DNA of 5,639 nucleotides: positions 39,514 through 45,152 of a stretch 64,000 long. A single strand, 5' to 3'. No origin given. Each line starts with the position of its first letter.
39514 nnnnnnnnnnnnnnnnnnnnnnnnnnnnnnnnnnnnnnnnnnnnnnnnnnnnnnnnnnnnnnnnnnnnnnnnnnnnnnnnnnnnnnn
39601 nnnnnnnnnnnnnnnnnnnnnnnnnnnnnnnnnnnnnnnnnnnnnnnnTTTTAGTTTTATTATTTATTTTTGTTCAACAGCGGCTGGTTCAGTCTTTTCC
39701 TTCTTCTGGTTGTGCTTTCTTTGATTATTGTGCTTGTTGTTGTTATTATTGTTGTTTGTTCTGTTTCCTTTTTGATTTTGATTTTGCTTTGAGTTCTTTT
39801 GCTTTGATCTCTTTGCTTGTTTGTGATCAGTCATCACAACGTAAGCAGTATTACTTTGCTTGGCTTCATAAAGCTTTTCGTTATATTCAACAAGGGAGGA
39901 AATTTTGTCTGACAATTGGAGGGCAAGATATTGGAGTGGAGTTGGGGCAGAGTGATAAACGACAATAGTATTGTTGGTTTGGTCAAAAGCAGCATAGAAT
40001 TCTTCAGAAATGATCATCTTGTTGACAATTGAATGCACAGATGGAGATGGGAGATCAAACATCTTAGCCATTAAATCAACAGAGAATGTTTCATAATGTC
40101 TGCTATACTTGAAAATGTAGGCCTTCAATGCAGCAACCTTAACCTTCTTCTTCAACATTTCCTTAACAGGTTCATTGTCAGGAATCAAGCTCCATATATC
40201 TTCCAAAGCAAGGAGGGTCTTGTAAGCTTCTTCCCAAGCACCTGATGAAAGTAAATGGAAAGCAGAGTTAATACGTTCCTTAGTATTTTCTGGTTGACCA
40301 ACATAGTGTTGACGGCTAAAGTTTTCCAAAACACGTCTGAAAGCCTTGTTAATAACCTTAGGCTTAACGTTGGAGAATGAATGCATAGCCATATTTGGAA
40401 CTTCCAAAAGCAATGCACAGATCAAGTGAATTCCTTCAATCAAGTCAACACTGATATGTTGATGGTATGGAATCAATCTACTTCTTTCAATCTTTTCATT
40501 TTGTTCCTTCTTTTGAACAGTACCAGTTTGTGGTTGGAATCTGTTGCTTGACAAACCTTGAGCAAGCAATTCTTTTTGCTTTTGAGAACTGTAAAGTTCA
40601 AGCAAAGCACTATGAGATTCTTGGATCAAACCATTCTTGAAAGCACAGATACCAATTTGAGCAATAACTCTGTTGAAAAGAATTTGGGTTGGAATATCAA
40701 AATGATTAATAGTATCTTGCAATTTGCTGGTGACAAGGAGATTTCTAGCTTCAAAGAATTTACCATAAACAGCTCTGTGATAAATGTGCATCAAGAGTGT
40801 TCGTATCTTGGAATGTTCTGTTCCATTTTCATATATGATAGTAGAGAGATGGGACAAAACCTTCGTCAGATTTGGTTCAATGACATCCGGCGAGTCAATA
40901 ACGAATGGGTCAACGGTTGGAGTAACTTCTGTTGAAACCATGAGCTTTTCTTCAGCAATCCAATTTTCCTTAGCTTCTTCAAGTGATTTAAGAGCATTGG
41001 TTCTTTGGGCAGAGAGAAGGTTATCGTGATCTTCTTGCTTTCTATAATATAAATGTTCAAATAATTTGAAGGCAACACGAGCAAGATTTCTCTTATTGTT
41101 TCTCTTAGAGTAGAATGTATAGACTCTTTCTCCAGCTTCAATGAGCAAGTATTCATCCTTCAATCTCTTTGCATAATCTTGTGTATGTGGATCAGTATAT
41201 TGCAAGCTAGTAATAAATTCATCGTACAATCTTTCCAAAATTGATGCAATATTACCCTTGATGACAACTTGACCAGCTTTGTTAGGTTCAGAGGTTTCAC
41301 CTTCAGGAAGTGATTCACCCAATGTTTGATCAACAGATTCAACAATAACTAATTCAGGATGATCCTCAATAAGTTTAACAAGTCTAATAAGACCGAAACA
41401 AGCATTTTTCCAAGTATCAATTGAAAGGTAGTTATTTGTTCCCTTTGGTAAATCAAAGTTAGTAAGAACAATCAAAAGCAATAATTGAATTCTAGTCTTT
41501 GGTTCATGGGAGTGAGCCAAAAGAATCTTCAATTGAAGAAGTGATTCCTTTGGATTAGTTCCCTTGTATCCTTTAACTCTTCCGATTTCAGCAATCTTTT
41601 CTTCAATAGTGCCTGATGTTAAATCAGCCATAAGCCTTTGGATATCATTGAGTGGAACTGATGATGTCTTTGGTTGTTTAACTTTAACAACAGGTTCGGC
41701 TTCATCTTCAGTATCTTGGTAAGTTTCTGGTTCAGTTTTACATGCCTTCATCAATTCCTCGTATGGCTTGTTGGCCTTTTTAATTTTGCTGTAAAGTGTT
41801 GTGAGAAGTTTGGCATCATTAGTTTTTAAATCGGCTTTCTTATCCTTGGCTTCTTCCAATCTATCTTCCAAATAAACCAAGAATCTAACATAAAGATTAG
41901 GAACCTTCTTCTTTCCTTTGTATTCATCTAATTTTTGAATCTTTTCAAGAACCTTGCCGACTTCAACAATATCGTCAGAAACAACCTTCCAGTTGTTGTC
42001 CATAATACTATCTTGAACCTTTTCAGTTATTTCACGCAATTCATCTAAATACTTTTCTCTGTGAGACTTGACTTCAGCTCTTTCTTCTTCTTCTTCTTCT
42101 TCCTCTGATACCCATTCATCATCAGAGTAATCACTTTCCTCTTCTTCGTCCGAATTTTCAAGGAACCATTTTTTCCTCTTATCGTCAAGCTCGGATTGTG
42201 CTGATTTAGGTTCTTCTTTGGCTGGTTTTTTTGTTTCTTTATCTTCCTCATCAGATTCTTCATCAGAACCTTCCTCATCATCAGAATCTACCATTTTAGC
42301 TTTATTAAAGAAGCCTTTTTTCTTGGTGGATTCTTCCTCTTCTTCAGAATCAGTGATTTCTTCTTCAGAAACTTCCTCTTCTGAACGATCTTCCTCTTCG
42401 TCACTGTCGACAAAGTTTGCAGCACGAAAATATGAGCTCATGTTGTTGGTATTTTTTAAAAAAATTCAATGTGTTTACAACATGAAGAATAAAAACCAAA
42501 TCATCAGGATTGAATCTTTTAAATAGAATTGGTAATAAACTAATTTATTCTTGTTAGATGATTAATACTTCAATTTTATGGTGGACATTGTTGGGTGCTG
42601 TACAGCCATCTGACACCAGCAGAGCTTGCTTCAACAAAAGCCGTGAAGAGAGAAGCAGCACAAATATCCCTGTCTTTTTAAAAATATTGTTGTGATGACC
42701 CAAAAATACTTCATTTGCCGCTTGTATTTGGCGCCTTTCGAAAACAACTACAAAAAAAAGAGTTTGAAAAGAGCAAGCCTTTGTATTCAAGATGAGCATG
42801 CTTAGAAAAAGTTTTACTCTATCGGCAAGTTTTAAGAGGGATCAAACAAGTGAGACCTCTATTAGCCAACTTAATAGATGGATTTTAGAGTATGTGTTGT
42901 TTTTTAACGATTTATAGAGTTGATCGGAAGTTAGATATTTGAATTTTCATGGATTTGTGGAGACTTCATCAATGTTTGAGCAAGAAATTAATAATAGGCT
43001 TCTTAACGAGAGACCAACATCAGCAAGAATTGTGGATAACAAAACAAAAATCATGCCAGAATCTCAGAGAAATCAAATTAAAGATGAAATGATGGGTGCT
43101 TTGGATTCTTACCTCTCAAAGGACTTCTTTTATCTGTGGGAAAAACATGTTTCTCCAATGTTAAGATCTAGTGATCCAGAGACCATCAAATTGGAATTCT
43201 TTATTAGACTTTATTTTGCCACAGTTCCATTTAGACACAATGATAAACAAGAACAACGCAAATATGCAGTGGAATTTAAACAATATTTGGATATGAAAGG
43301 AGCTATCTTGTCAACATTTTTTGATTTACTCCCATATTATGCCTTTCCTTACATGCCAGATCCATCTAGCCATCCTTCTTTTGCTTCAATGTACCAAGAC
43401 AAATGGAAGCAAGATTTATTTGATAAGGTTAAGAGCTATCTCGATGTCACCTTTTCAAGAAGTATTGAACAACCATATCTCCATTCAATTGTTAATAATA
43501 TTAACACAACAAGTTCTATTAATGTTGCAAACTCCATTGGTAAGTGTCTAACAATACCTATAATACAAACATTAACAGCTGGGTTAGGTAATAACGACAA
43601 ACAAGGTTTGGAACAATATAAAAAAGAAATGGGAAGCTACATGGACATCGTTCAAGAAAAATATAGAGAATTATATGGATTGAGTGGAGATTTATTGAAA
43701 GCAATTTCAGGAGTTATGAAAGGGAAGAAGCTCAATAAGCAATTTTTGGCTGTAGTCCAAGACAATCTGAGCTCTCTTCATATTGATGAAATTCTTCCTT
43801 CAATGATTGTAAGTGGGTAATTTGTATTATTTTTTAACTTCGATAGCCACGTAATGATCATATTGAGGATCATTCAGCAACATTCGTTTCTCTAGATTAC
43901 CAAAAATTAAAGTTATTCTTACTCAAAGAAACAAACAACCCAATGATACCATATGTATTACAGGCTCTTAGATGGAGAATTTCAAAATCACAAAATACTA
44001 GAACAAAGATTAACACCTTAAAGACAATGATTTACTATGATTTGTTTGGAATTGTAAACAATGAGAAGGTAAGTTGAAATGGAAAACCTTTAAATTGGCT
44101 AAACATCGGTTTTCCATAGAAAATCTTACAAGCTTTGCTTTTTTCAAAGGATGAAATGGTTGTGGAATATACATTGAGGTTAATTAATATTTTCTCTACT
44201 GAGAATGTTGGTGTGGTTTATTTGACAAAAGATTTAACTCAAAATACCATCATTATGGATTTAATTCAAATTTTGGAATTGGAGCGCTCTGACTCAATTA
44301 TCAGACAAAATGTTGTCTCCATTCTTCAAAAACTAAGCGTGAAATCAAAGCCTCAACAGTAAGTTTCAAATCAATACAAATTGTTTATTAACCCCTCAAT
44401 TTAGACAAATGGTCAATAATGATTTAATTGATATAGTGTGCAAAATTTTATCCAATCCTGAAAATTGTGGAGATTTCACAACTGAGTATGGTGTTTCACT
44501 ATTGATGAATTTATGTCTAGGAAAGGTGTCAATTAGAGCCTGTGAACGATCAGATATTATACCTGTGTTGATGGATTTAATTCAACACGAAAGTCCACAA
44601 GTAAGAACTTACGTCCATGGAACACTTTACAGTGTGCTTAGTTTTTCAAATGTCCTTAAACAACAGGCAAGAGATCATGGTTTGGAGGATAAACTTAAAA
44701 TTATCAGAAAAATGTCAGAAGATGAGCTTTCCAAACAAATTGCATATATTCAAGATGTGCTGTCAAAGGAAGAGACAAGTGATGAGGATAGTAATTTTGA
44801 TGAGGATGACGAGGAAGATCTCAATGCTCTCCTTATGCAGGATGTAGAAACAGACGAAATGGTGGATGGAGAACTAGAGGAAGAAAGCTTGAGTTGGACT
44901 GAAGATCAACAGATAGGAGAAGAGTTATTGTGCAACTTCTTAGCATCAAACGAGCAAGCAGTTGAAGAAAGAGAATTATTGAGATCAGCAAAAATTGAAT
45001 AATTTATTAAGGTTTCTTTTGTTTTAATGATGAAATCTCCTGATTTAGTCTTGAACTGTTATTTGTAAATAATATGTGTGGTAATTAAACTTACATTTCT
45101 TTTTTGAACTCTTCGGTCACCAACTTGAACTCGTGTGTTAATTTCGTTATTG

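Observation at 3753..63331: Unusual density of cilium/flagellum genes: CFAP58, kinesin-9B, ARMC9, kinesin-9A, dynein-IC-like WD40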

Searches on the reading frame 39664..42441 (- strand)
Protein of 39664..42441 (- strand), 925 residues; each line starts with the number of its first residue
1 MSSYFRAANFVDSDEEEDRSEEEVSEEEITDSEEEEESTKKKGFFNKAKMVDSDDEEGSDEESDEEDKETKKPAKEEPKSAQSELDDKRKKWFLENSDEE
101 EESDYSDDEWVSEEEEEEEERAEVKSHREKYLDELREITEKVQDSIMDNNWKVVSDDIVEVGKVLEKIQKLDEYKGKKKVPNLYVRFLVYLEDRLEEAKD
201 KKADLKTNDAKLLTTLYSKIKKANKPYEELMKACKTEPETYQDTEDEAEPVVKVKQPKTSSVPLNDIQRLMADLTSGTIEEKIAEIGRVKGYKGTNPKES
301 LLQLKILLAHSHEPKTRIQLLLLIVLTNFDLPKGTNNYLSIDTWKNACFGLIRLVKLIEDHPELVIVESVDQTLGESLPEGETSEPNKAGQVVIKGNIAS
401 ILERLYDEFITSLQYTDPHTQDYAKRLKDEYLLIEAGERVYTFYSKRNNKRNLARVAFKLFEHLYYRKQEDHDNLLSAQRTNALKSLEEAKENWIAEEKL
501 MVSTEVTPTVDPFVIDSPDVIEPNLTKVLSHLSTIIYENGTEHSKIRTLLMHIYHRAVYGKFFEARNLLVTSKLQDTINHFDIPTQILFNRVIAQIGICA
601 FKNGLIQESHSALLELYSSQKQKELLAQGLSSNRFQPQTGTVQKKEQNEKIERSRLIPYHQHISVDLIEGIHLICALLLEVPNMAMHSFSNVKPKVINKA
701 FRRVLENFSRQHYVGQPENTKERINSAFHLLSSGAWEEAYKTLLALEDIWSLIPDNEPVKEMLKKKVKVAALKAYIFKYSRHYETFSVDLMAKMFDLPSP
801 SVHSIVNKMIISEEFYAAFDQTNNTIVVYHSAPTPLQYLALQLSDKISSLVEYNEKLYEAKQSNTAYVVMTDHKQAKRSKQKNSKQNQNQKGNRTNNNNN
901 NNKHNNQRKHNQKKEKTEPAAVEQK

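Call 7: search_protein_families(library=pfam, proteins=[window:39664-42441:-], max_evalue=0.01)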
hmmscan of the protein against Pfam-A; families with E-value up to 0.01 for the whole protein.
window:39664-42441:- (925 aa): 2 families
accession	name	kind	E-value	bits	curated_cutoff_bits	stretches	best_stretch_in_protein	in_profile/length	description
PF05470.18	eIF-3c_N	-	1.2e-122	410.7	24.2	2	273-689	209-591/593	Eukaryotic translation initiation factor 3 subunit 8 N-terminus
PF01399.33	PCI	-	9.7e-11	42.2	22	1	754-829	12-83/84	PCI domain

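Call 80: list_cluster_members(proteins=[P0246, P0247, P0126, window:39664-42441:-, window:52390-55155:-, window:28980-30179:+, window:28427-28915:+, window:19372-20670:+, window:10817-12253:+, window:338-1093:+])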
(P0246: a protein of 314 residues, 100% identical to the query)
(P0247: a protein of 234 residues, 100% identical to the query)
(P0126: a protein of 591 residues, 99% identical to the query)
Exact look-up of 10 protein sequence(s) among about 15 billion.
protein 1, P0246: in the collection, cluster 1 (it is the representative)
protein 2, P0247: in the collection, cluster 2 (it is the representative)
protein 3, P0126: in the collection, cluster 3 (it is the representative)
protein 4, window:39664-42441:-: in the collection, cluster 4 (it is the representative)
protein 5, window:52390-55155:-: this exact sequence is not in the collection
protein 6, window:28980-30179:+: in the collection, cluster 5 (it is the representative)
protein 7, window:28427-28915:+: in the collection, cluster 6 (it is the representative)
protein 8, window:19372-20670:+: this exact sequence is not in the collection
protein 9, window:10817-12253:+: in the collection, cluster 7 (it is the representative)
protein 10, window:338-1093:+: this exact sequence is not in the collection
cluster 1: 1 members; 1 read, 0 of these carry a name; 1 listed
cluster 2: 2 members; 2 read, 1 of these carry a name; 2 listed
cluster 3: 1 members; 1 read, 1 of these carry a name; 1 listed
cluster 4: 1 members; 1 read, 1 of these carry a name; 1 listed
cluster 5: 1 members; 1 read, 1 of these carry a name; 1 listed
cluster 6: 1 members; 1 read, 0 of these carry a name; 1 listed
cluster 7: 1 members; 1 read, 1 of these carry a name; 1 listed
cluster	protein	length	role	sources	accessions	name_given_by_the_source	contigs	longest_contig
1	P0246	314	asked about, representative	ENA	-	-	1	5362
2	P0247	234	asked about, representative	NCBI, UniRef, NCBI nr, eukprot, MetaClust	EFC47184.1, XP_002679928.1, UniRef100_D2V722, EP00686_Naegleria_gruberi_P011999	predicted protein [Naegleria gruberi] | Predicted protein n=1 Tax=Naegleria gruberi TaxID=5762 RepID=D2V722_NAEGR | uncharacterized protein NAEGRDRAFT_64642 [Naegleria gruberi]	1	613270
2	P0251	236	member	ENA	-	-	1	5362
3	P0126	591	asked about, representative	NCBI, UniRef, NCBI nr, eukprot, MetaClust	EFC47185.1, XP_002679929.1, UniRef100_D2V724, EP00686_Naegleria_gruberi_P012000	predicted protein [Naegleria gruberi] | Predicted protein n=1 Tax=Naegleria gruberi TaxID=5762 RepID=D2V724_NAEGR | uncharacterized protein NAEGRDRAFT_64644 [Naegleria gruberi]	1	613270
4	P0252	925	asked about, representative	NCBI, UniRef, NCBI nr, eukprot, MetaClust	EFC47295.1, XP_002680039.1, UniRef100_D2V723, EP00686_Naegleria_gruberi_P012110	eukaryotic translation initiation factor 3 [Naegleria gruberi] | Eukaryotic translation initiation factor 3 n=1 Tax=Naegleria gruberi TaxID=5762 ... | XP_002680039.1 eukaryotic translation initiation factor 3 [Naegleria gruberi strain NEG-M]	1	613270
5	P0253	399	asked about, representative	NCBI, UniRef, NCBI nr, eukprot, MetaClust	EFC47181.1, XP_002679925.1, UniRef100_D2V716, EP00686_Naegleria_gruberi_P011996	predicted protein [Naegleria gruberi] | Predicted protein n=1 Tax=Naegleria gruberi TaxID=5762 RepID=D2V716_NAEGR | uncharacterized protein NAEGRDRAFT_64636 [Naegleria gruberi]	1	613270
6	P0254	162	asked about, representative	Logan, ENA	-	-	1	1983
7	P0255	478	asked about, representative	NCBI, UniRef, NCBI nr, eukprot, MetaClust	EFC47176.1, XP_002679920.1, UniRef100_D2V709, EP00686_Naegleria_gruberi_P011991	ras family small GTPase [Naegleria gruberi] | Ras family small GTPase n=1 Tax=Naegleria gruberi TaxID=5762 RepID=D2V709_NAEGR | XP_002679920.1 ras family small GTPase [Naegleria gruberi strain NEG-M]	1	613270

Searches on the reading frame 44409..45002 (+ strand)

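Call 4: search_protein_families(library=pfam, proteins=[window:44409-45002:+], max_evalue=0.01)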
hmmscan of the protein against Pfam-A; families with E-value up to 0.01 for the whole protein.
window:44409-45002:+ (197 aa): 1 family
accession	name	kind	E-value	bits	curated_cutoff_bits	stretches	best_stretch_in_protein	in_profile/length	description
PF21050.3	ARMC9_ARM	-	1.3e-34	119.2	27.3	1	1-118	1-119/120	LisH domain-containing protein ARMC9, ARM repeats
